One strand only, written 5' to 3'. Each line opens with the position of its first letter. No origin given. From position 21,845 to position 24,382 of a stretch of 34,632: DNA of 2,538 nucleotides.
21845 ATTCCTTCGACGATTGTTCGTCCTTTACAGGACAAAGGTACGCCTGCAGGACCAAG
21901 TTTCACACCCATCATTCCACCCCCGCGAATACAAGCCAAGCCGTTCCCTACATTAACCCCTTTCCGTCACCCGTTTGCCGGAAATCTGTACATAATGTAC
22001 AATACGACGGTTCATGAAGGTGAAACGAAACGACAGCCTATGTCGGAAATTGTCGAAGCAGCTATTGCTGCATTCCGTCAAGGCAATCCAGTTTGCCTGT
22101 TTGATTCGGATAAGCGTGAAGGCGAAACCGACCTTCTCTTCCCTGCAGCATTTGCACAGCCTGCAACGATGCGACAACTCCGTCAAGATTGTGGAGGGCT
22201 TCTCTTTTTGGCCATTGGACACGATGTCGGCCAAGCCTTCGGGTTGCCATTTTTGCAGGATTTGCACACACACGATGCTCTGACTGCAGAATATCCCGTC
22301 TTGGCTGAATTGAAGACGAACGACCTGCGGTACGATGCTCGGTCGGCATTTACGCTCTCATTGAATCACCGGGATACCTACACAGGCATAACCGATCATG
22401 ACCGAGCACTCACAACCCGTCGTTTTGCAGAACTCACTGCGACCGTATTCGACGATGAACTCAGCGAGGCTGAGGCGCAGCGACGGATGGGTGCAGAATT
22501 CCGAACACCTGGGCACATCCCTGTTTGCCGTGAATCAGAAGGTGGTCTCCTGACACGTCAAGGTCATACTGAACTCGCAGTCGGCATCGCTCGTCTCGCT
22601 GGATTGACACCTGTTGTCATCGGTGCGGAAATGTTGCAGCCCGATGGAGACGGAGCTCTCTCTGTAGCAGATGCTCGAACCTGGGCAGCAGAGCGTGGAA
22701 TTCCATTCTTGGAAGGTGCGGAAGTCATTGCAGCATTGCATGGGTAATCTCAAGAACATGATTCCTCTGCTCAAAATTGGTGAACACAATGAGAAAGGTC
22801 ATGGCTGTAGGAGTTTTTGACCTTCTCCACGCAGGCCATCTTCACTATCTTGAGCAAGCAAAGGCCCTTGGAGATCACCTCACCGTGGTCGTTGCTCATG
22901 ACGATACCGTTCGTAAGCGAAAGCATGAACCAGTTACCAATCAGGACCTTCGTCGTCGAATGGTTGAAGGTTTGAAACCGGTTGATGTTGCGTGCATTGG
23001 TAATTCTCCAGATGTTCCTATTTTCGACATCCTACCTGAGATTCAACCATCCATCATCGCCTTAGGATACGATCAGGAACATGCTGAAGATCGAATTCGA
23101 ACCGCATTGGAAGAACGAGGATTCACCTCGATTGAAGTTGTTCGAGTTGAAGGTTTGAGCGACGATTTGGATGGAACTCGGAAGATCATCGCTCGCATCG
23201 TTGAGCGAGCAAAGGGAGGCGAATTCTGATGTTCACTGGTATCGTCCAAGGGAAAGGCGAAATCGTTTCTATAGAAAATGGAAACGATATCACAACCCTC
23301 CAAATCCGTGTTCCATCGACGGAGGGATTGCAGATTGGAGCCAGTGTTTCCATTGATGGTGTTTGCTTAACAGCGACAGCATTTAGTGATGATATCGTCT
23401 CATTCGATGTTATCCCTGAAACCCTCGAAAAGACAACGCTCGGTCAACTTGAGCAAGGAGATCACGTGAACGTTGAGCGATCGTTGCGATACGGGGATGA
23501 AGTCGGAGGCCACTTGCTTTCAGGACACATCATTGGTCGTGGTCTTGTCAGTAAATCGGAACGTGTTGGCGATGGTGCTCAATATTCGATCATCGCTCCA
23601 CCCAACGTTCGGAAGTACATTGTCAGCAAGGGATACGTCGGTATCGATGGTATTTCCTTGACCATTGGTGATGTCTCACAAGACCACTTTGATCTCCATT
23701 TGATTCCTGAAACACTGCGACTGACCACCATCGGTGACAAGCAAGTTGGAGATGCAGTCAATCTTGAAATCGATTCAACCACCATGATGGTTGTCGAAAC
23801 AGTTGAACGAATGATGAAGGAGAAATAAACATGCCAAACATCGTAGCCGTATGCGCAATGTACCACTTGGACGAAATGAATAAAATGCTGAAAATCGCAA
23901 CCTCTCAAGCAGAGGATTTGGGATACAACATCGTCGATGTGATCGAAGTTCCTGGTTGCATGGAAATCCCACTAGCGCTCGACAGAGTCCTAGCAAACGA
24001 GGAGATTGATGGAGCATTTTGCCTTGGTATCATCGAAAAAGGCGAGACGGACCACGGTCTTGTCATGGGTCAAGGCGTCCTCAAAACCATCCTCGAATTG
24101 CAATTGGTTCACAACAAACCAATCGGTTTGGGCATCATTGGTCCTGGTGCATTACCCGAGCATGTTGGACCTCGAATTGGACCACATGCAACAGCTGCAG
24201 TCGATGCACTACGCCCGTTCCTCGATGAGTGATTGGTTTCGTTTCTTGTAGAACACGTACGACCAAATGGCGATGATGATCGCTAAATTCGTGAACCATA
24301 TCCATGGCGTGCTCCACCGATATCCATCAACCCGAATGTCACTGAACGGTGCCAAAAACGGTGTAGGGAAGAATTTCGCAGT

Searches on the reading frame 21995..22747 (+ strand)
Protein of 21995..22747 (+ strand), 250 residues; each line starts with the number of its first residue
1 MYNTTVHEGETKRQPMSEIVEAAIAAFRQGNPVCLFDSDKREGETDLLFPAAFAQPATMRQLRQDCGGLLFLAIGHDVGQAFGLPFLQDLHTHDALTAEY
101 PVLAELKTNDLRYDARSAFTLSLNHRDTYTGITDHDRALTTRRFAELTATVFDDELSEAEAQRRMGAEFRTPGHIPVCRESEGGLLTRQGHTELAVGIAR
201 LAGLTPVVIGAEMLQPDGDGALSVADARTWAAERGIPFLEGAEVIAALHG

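Call 16: search_protein_families(library=pfam, proteins=[window:21995-22747:+], max_evalue=0.001)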
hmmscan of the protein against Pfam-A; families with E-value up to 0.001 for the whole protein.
window:21995-22747:+ (250 aa): 1 family
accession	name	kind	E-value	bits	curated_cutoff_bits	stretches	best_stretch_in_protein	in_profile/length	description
PF00926.24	DHBP_synthase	-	1.6e-48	165.2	26.4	1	21-246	1-190/191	3,4-dihydroxy-2-butanone 4-phosphate synthase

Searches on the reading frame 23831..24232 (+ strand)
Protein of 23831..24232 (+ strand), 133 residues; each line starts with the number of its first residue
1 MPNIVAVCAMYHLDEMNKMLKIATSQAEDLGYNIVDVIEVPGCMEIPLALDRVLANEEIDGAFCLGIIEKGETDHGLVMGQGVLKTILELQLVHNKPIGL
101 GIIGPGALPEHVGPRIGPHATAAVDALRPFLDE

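Call 16: search_protein_families(library=pfam, proteins=[window:23831-24232:+], max_evalue=0.001)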
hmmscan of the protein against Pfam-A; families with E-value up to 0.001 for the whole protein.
window:23831-24232:+ (133 aa): 1 family
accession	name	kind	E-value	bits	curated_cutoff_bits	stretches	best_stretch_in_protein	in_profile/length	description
PF00885.24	DMRL_synthase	-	5.8e-21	75.3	26.7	1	4-116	4-116/139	6,7-dimethyl-8-ribityllumazine synthase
